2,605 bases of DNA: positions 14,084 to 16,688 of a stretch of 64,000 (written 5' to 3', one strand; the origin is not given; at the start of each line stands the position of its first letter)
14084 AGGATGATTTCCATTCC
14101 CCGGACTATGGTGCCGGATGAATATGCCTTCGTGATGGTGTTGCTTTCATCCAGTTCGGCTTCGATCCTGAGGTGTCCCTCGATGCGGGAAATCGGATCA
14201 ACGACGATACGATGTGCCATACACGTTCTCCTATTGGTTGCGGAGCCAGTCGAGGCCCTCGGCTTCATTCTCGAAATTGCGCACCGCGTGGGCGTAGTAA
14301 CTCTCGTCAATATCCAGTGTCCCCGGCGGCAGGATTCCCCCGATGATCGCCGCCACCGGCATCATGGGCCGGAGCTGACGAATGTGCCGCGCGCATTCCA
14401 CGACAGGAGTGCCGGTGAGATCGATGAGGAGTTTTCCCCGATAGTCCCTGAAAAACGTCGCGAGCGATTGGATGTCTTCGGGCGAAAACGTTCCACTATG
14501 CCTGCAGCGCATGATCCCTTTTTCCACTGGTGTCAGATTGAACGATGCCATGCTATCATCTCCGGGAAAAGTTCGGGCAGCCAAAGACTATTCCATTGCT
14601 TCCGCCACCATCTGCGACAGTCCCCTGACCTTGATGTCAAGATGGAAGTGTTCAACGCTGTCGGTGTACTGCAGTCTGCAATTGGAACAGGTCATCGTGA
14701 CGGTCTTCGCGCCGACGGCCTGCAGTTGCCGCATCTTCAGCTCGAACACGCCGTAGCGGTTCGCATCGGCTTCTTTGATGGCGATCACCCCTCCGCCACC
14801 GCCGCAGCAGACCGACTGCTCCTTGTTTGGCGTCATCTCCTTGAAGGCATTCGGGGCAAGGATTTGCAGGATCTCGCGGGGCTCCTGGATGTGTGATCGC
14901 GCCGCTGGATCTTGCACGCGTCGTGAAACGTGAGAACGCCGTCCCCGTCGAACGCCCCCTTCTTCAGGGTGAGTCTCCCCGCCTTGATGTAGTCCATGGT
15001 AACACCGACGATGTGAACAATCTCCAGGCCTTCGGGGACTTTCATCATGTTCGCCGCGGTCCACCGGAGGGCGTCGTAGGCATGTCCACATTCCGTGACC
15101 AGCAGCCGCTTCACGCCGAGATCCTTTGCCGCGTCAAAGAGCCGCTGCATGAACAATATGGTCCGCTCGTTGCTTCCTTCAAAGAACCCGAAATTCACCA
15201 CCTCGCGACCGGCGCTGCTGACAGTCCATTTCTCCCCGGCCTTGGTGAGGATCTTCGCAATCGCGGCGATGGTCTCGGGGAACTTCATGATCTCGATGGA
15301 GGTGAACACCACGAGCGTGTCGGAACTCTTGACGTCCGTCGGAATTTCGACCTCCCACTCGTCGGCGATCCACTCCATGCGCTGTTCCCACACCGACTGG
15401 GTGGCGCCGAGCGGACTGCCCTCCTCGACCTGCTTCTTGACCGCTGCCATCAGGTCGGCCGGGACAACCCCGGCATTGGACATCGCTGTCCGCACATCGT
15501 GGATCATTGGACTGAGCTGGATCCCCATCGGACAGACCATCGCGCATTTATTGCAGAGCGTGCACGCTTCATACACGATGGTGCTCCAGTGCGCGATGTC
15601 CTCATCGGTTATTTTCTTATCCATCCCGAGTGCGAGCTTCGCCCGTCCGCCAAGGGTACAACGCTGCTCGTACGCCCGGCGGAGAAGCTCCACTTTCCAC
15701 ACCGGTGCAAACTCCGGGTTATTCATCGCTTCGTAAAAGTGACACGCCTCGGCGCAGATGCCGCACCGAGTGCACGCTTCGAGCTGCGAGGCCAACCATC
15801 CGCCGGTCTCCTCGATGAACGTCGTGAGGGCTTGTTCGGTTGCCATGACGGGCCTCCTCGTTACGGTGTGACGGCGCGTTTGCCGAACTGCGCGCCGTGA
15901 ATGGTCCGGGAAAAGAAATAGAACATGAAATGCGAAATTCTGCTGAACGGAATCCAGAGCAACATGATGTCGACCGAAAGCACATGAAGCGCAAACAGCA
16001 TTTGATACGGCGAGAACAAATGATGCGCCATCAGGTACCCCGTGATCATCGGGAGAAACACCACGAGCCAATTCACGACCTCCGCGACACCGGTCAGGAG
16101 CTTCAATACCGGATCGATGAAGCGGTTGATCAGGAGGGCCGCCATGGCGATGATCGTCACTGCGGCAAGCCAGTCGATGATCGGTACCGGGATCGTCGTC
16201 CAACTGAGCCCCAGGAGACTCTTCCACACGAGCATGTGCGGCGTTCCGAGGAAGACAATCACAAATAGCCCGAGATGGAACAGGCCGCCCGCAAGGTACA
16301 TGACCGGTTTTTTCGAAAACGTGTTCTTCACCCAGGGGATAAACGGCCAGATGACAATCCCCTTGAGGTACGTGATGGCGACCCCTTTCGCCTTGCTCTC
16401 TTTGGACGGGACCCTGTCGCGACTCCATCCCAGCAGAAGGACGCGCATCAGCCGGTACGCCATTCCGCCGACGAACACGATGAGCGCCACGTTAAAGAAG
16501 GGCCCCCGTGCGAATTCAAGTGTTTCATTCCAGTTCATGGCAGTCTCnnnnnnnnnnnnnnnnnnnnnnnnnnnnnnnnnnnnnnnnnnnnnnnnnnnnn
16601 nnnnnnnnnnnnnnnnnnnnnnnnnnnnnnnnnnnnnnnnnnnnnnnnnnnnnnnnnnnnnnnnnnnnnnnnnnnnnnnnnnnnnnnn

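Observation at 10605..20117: Isp-type [NiFe] hydrogenase operon embedded between a TusA/DsrE/DsrE/GcvH-like sulfur-carrier and lipoyl module and a lipoate-protein ligase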

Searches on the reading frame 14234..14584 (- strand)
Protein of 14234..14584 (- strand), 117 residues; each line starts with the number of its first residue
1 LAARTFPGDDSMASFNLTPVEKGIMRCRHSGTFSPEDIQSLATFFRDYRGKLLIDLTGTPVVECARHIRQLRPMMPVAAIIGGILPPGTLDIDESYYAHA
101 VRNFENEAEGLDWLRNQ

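Call 4: search_protein_families(library=pfam, proteins=[window:14234-14584:-], max_evalue=0.01)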
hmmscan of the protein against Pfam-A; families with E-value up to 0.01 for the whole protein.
window:14234-14584:- (117 aa): 0 families

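Call 34: search_protein_families(library=ncbifam, proteins=[window:14234-14551:-], max_evalue=0.001)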
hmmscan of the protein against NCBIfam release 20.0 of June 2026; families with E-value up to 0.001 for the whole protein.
window:14234-14551:- (106 aa): 0 families

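Call 70: find_homologous_proteins(query=window:14234-14551:-, max_evalue=0.001)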
Query window:14234-14551:- (106 aa): 464 proteins with E <= 0.001 among 464 candidates; the best 120 are listed.
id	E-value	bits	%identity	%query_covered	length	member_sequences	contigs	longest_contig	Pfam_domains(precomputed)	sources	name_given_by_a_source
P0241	6.0e-66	237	100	100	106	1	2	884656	-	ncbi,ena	-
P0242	8.1e-56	204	85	100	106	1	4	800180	-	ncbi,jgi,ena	ncbi:MAG: hypothetical protein WB699_07775 [Bacteroidota bacterium]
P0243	1.1e-54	201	84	100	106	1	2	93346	-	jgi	jgi:hypothetical protein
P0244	5.7e-51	189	78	100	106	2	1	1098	-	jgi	jgi:hypothetical protein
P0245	2.9e-49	183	75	100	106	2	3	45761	-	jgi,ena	jgi:hypothetical protein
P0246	1.5e-48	181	75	100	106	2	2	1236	-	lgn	-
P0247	1.5e-48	181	75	100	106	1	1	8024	-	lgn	-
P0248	2.1e-48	181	78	100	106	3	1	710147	-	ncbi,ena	-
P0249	1.7e-47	178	73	99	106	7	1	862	-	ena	-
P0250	5.9e-47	176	74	100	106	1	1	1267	-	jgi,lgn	-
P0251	8.7e-47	175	73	99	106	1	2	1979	-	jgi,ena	-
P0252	1.4e-46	175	75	100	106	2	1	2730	-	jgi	jgi:hypothetical protein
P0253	3.9e-46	173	71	100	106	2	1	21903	-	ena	-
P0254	8.9e-46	172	75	100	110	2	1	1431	-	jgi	jgi:hypothetical protein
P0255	2.0e-45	171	73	99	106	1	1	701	-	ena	-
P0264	1.1e-42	162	68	100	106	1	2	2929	PF11964.14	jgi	jgi:hypothetical protein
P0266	2.4e-42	161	71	100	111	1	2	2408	PF11964.14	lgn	-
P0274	1.5e-41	159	68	100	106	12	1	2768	PF11964.14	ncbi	-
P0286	6.9e-41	156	65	100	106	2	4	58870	PF11964.14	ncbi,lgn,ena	ncbi:MAG: STAS/SEC14 domain-containing protein [Ignavibacteriaceae bacterium]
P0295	2.5e-40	155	68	100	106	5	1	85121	PF11964.14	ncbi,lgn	-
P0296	2.6e-40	155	67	100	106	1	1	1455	PF11964.14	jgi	jgi:hypothetical protein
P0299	3.2e-40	154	65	100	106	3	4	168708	PF11964.14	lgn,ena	-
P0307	5.4e-40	154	67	100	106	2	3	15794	PF11964.14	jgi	jgi:cytochrome P450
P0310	7.5e-40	153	68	100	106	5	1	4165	PF11964.14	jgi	jgi:hypothetical protein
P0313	7.6e-40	153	67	100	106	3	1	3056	PF11964.14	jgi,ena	jgi:hypothetical protein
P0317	9.0e-40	153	67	100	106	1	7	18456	PF11964.14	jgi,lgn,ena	jgi:hypothetical protein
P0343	3.9e-39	151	66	100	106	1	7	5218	PF11964.14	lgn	-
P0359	7.5e-39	150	68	100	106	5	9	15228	PF11964.14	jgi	jgi:hypothetical protein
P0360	7.5e-39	150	65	100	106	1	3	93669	PF11964.14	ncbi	-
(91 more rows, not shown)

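Call 80: predict_structure(alignment_id=A3)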
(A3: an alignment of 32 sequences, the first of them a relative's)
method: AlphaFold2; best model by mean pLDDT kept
length: 106 residues; sequences in the alignment: 32
mean_pLDDT: 86.6   pTM: 0.78
mean pLDDT of the five models: 86.6, 85.8, 82.8, 79.9, 75.8
residues with pLDDT >= 90: 36; 70-90: 66; 50-70: 4; < 50: 0
segments of 3 or more residues with pLDDT < 50: none
pLDDT, mean of each block of 10 residues (from residue 1): 81 88 85 89 88 85 91 84 78 92 93
secondary structure, 60 per line:
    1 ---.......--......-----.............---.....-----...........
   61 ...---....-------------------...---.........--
elements in order: E4-10 E13-18 H24-36 E40-44 H50-63 E67-70 E90-92 H96-104

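Call 83: fold_search(model_id=the predicted structure, library=pdb)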
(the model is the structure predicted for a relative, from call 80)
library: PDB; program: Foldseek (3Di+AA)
matches with E <= 10: 746; with E <= 0.001: 0
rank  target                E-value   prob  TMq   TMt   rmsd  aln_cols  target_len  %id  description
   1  4xs5_A                1.4e-03  1.00  0.58  0.53   5.3       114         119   11  Crystal structure of Sulfate transporter/antisigma-factor antagonist STAS from Dyadobacter fermentans DSM 18053 (released 2015-02-11)
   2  6jhk_B                1.5e-03  1.00  0.63  0.59   3.9       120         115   13  Crystal Structure of Bacillus subtilis RsbS (released 2019-09-11)
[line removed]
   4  9ias_A                1.9e-03  1.00  0.55  0.14   6.4       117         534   14  Sulfate transporter SLC26A11 in nanodiscs with nanobody Nb4 (released 2026-03-04)
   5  7b0u_0                2.5e-03  1.00  0.63  0.28   4.3       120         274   22  Stressosome complex from Listeria innocua (released 2021-12-01)
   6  9iar_A                4.2e-03  1.00  0.56  0.14   5.8       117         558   13  Sulfate transporter SLC26A11 in nanodiscs with nanobody Nb11 (released 2026-03-04)
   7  8ih8_B                5.8e-03  0.99  0.51  0.47   5.4       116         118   13  anti-sigmaF factor and Anti-sigmaF factor antagonist complex(usfx-RsfB) (released 2024-02-28)
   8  1tid_D                6.2e-03  0.99  0.52  0.48   6.9       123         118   13  Crystal Structures of the ADP and ATP bound forms of the Bacillus Anti-sigma factor SpoIIAB in complex with the Anti-a (released 2004-06-15)
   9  6jhk_A                7.1e-03  1.00  0.57  0.54   5.9       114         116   10  Crystal Structure of Bacillus subtilis RsbS (released 2019-09-11)
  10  8ih8_A                7.1e-03  0.99  0.52  0.49   6.0       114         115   13  anti-sigmaF factor and Anti-sigmaF factor antagonist complex(usfx-RsfB) (released 2024-02-28)
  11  1h4z                  1.3e-02  0.98  0.51  0.50   6.3       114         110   12  Structure of the Anti-Sigma Factor Antagonist SpoIIAA in its Unphosphorylated Form (released 2001-07-06)
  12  2q35                  1.8e-02  0.93  0.38  0.19   7.2        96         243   14  Crystal Structure of the Y82F variant of ECH2 decarboxylase domain of CurF from Lyngbya majuscula (released 2007-10-09)
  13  1h4y_A                2.2e-02  0.95  0.50  0.47   5.7       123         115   13  Structure of the Anti-Sigma Factor Antagonist SpoIIAA in its Unphosphorylated Form (released 2001-07-06)
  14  6m36_H                2.6e-02  0.96  0.42  0.43   4.6        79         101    8  The crystal structure of B. subtilis RsbV/RsbW complex in the monoclinic crystal form (released 2020-07-15)
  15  4xs5_D                2.8e-02  0.99  0.58  0.53   5.4       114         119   11  Crystal structure of Sulfate transporter/antisigma-factor antagonist STAS from Dyadobacter fermentans DSM 18053 (released 2015-02-11)
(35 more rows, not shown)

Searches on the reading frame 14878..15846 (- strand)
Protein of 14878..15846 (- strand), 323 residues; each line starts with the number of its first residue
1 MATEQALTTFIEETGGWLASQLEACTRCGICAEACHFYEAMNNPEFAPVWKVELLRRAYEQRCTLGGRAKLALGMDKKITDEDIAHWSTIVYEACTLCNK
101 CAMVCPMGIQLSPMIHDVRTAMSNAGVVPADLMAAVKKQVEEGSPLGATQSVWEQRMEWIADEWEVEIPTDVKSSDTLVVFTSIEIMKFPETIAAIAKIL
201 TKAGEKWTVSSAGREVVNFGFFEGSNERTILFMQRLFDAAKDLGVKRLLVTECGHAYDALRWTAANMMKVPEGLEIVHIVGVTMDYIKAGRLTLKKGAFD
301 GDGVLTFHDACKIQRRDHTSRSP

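Call 81: search_protein_representatives(protein=window:14878-15846:-)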
Query: 323 residues. Proteins with E-value up to 0.001 (for the whole library): 1225; up to 1e-10: 435; up to 1e-30: 77. The best 150 are listed.
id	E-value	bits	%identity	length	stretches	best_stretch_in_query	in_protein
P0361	1.8e-165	566.1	73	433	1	1-318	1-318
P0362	8.9e-113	393.0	56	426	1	4-318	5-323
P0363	1.8e-110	385.4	68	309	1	1-239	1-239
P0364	8.2e-94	330.7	74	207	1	5-192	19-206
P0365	6.9e-72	258.6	41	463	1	8-321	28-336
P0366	7.2e-68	245.4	40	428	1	6-317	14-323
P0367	2.2e-61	224.1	43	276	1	4-254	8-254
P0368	1.5e-59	218.1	35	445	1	5-321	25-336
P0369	1.8e-59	217.9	67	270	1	20-170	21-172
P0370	7.1e-59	215.9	39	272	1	11-267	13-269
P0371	5.0e-57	209.8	37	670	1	17-317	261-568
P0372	9.4e-57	208.9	72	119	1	1-119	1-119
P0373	1.7e-56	208.1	36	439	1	18-317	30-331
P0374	4.6e-56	206.7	34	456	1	3-294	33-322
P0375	1.6e-55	204.9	35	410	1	6-271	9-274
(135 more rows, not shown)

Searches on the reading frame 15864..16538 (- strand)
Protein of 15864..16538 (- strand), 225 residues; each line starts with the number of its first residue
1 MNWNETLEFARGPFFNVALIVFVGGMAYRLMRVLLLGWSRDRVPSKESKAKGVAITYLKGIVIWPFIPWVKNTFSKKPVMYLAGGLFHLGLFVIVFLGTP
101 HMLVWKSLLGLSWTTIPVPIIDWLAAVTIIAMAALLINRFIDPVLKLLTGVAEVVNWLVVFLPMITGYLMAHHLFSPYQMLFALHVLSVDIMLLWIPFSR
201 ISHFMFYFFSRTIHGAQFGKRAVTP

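Call 4: search_protein_families(library=pfam, proteins=[window:15864-16538:-], max_evalue=0.01)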
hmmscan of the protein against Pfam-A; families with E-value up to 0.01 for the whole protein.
window:15864-16538:- (225 aa): 0 families

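Call 34: search_protein_families(library=ncbifam, proteins=[window:15864-16538:-], max_evalue=0.001)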
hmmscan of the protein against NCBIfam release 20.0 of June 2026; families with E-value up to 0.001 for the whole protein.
window:15864-16538:- (225 aa): 2 families
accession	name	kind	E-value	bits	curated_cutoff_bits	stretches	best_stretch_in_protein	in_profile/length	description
NF045723.1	memb_anch_TmcC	equivalog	2.4e-37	128.5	240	1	5-220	2-211/218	TmcC family electron transfer complex membrane anchor subunit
NF045716.1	sulf_resp_HmcE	equivalog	4e-32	111.7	275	1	8-219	3-212/226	sulfate respiration complex protein HmcE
